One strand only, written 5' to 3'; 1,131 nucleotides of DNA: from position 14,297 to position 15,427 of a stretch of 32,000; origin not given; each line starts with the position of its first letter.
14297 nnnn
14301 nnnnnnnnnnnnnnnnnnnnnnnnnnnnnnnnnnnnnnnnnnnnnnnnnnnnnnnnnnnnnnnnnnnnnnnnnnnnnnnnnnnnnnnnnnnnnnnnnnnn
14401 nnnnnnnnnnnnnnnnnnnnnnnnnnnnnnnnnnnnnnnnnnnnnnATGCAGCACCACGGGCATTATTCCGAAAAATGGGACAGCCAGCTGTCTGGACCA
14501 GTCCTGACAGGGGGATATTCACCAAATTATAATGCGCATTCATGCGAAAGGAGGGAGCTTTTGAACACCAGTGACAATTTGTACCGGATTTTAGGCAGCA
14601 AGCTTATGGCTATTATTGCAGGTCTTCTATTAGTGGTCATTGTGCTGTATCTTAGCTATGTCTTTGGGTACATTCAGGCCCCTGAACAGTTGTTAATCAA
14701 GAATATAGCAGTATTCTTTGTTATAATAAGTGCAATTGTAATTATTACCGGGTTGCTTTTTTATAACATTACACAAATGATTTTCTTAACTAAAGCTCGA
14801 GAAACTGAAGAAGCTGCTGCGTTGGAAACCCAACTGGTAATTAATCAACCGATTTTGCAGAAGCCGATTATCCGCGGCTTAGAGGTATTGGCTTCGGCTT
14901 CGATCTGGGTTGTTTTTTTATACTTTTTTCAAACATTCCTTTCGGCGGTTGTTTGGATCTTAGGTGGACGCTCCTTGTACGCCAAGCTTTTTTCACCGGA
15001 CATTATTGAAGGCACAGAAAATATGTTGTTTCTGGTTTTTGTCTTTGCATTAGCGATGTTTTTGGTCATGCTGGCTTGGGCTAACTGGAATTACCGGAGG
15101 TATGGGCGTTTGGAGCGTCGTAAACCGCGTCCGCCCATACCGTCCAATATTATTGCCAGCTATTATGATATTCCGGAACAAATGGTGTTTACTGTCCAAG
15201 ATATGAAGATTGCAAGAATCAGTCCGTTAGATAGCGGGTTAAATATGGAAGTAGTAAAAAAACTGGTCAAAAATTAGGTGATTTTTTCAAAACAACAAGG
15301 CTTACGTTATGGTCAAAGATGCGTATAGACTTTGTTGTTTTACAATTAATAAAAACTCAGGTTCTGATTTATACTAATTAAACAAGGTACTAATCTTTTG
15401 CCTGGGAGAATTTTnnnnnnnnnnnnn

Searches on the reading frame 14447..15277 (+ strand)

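Call 64: search_protein_families(library=pfam, proteins=[window:14447-15277:+], max_evalue=0.00001)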
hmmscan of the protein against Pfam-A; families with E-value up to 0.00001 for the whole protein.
window:14447-15277:+ (276 aa): 1 family
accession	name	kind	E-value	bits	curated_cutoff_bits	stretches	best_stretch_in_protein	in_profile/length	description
PF13994.11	PgaD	-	3.2e-12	47.1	27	1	130-259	1-140/148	PgaD-like protein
